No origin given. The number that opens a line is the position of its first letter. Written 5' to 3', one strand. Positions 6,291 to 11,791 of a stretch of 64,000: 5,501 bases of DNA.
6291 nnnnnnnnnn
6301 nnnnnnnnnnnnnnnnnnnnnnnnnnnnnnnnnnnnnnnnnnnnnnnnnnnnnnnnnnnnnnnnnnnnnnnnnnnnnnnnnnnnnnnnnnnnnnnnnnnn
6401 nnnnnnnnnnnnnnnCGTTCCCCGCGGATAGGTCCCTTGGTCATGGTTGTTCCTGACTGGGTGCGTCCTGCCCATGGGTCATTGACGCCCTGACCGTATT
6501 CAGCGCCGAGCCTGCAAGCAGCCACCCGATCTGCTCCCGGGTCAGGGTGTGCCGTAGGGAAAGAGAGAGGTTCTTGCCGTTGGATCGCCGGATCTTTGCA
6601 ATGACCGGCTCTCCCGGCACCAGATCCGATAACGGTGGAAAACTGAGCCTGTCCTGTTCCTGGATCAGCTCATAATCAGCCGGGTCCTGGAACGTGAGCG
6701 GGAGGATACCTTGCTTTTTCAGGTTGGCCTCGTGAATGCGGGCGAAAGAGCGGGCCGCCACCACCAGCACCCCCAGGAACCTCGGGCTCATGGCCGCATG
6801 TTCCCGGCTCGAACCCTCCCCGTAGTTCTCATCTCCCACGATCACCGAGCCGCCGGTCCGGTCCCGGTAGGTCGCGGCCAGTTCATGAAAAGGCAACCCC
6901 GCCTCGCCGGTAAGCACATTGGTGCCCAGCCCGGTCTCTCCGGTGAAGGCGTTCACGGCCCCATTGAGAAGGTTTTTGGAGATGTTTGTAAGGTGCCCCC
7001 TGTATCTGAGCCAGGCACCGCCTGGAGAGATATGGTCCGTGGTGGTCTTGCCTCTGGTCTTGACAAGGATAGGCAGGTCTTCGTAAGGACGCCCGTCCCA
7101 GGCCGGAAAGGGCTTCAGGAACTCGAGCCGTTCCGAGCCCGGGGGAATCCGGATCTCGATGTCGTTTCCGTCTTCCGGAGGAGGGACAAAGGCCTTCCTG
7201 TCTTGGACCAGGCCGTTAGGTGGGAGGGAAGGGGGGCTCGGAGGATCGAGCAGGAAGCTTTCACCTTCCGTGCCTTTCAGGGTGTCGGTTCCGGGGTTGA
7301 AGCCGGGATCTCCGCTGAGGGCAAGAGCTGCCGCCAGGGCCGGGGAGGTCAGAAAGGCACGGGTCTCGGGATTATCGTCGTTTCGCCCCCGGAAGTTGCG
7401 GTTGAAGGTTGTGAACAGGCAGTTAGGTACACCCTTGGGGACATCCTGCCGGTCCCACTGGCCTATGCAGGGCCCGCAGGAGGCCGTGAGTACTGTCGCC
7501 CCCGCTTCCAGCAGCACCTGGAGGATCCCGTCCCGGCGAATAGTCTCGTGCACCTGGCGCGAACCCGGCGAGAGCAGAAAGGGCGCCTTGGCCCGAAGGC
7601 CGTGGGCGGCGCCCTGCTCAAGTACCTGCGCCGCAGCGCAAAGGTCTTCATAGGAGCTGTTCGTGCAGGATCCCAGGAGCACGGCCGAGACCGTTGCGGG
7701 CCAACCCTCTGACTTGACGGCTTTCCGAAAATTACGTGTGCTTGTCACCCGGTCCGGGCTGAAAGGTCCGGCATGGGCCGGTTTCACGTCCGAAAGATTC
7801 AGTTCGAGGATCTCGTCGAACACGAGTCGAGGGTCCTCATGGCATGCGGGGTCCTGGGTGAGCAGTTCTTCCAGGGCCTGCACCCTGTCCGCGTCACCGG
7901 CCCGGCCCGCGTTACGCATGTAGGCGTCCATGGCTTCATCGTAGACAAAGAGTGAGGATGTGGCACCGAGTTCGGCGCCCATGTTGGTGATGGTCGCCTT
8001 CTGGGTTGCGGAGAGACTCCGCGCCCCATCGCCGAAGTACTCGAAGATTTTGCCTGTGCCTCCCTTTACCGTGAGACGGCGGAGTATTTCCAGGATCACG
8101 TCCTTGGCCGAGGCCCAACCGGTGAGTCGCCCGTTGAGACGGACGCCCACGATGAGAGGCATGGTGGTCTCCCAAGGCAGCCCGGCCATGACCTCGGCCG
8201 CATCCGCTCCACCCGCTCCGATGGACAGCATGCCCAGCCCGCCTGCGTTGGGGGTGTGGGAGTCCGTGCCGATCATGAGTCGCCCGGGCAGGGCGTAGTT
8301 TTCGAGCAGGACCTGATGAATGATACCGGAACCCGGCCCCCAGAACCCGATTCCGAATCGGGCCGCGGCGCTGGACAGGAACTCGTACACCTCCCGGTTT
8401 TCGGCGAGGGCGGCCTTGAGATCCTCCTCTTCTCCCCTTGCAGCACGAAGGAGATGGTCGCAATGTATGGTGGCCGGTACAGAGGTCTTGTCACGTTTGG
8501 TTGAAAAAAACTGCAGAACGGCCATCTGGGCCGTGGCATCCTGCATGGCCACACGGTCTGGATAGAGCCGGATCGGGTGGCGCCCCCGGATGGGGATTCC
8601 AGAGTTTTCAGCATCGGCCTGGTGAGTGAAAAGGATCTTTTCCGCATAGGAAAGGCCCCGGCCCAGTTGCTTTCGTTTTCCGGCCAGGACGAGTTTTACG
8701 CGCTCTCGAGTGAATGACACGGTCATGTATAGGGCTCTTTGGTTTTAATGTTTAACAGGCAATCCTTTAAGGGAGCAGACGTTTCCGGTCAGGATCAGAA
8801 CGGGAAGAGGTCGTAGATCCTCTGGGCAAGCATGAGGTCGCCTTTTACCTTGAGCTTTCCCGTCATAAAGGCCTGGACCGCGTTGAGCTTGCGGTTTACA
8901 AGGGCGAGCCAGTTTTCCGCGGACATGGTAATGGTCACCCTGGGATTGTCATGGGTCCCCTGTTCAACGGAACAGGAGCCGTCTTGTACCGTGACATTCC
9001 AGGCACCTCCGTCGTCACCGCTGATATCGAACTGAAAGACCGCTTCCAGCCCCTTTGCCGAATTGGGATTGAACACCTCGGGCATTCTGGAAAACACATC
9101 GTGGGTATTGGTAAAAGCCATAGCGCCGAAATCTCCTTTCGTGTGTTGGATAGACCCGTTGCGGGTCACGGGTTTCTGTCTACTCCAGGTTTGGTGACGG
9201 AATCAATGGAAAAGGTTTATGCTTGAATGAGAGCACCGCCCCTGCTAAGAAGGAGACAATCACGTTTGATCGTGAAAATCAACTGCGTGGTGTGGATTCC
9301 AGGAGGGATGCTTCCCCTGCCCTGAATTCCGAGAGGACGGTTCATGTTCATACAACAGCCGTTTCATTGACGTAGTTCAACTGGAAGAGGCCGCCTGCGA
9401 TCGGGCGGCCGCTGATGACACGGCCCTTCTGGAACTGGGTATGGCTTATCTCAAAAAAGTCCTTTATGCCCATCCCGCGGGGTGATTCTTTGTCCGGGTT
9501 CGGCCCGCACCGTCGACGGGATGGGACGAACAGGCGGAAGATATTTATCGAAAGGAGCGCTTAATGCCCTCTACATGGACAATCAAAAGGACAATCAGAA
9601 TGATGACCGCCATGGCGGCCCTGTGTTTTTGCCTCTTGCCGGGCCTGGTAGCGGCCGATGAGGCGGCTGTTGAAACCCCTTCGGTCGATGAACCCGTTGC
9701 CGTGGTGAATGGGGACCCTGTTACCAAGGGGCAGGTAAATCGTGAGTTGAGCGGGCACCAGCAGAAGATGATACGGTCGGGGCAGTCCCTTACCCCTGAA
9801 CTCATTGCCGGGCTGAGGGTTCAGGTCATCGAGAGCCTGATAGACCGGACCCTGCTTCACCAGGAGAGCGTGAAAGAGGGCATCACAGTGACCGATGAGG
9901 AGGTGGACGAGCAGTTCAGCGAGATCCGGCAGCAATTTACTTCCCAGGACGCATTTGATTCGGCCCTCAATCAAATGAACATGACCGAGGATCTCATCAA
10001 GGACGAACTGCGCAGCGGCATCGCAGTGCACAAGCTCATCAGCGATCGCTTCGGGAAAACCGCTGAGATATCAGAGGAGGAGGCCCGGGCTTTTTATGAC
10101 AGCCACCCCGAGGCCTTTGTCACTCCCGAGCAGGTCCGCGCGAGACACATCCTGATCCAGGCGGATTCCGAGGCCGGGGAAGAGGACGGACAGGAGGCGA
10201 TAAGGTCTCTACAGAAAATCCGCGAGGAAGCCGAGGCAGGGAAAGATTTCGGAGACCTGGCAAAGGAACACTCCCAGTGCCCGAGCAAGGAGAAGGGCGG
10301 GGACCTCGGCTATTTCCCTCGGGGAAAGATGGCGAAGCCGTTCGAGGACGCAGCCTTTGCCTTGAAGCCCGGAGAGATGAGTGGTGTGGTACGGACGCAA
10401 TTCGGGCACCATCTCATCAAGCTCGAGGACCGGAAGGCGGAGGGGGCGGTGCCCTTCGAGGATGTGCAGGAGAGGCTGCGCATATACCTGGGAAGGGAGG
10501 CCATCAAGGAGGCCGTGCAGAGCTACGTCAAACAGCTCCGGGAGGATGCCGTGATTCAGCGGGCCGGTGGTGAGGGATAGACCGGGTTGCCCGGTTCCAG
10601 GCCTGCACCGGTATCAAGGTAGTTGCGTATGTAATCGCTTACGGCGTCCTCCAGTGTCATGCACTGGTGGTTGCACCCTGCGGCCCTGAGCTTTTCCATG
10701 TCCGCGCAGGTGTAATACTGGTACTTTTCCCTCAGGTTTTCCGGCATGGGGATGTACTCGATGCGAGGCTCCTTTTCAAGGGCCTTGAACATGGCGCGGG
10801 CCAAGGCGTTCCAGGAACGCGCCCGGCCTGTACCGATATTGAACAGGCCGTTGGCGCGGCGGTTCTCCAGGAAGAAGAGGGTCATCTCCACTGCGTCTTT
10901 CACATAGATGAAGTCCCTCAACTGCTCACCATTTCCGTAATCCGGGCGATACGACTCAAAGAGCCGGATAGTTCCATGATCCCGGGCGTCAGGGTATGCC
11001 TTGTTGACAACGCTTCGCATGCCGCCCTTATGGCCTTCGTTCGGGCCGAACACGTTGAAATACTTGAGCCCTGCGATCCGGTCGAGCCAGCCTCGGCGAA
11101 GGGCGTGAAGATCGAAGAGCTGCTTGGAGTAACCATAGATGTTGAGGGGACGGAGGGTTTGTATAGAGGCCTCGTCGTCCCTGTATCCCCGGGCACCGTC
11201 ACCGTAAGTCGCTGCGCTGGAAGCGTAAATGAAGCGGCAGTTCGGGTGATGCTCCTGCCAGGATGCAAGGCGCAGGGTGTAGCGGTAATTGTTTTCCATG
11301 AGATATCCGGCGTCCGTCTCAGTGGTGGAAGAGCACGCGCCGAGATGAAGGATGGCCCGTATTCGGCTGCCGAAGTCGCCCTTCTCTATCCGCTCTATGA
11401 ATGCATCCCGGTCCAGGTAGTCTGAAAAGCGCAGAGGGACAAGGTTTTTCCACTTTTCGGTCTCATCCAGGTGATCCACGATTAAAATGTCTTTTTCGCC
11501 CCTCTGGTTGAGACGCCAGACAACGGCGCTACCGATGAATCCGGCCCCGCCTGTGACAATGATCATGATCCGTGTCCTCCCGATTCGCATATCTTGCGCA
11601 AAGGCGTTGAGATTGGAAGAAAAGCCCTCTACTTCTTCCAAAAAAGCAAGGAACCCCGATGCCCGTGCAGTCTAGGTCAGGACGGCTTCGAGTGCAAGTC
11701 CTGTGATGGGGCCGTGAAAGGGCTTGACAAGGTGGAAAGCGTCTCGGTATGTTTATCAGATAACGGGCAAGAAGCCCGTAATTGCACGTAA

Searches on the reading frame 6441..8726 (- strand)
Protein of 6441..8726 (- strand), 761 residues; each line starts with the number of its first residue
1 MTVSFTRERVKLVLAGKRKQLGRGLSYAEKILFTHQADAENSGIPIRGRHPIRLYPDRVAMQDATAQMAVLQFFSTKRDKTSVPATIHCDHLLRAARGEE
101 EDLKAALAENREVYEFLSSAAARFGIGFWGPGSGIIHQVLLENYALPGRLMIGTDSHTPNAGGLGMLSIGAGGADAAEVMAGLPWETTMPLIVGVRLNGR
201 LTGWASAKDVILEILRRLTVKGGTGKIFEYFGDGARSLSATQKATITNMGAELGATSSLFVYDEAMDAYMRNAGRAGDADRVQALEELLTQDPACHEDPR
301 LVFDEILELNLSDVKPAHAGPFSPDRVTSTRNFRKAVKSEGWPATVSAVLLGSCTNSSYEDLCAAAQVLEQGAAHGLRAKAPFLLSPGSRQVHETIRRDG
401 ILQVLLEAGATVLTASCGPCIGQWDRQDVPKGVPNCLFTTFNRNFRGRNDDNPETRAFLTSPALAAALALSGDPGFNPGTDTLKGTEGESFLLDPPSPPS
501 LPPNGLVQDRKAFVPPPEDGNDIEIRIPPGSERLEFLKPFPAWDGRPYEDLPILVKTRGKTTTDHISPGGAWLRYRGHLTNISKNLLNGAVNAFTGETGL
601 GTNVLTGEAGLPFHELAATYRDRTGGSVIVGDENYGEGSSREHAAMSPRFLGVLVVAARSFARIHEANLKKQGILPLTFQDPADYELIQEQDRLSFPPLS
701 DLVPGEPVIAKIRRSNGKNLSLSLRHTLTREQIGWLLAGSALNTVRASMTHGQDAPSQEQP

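Call 56: search_protein_families(library=pfam, proteins=[window:6441-8726:-], max_evalue=0.00001)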
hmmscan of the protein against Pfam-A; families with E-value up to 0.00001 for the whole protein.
window:6441-8726:- (761 aa): 2 families
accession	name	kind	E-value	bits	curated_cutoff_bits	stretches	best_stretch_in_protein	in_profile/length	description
PF00330.25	Aconitase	-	5.8e-133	444.7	28.7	1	51-472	15-463/463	Aconitase family (aconitate hydratase)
PF00694.25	Aconitase_C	-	2.1e-32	112.6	22.8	1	553-681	3-130/131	Aconitase C-terminal domain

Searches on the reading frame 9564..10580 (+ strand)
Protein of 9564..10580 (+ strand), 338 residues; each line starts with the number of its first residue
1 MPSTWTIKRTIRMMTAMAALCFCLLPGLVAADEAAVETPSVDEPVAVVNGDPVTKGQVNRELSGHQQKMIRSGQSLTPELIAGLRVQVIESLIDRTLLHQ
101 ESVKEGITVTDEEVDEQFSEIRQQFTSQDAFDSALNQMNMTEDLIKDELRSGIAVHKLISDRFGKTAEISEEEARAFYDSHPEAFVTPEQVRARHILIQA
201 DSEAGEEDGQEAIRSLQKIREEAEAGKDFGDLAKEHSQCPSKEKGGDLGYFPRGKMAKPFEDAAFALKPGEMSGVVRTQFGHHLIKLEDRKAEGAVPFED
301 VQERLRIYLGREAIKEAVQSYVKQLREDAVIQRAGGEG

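Call 56: search_protein_families(library=pfam, proteins=[window:9564-10580:+], max_evalue=0.00001)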
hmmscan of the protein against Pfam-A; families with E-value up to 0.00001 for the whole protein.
window:9564-10580:+ (338 aa): 6 families
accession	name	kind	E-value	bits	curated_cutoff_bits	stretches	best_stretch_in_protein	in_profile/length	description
PF00639.27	Rotamase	-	1.3e-28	100.3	21.7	1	195-289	1-97/97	PPIC-type PPIASE domain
PF13616.12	Rotamase_3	-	7.4e-26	91.4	22.5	1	187-291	12-116/116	PPIC-type PPIASE domain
PF13145.12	Rotamase_2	-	8.5e-20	72.2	27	1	169-302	1-120/121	PPIC-type PPIASE domain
PF13624.11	SurA_N_3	-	1e-19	71.4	27.2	1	14-158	12-161/162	SurA-like N-terminal domain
PF13623.11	SurA_N_2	-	3.6e-13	50.1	28.5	1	39-134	38-139/145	SurA-like N-terminal domain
PF09312.16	SurA_N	-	2.9e-11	44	30.8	1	41-158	1-117/118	SurA N-terminal domain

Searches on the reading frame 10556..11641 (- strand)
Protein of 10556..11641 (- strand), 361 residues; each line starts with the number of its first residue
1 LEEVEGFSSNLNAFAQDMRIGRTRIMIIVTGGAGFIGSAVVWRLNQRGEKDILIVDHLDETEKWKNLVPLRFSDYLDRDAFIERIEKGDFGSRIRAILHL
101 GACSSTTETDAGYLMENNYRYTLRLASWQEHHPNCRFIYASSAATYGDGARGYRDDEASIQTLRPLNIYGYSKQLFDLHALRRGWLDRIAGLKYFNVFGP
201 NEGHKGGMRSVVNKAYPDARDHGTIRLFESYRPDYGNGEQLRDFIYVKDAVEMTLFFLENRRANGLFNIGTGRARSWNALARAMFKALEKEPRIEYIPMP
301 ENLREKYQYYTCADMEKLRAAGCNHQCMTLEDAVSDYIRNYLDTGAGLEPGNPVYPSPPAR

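Call 56: search_protein_families(library=pfam, proteins=[window:10556-11641:-], max_evalue=0.00001)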
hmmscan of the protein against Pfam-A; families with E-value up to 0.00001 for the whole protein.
window:10556-11641:- (361 aa): 3 families
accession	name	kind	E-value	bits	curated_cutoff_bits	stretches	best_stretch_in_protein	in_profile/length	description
PF01370.27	Epimerase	-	7.5e-41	140.5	20.9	1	27-270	1-240/240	NAD dependent epimerase/dehydratase family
PF16363.11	GDP_Man_Dehyd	-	1.2e-20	74.7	27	1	28-319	1-299/332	GDP-mannose 4,6 dehydratase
PF01073.25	3Beta_HSD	-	8.9e-07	28.7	22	1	28-175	1-152/280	3-beta hydroxysteroid dehydrogenase/isomerase family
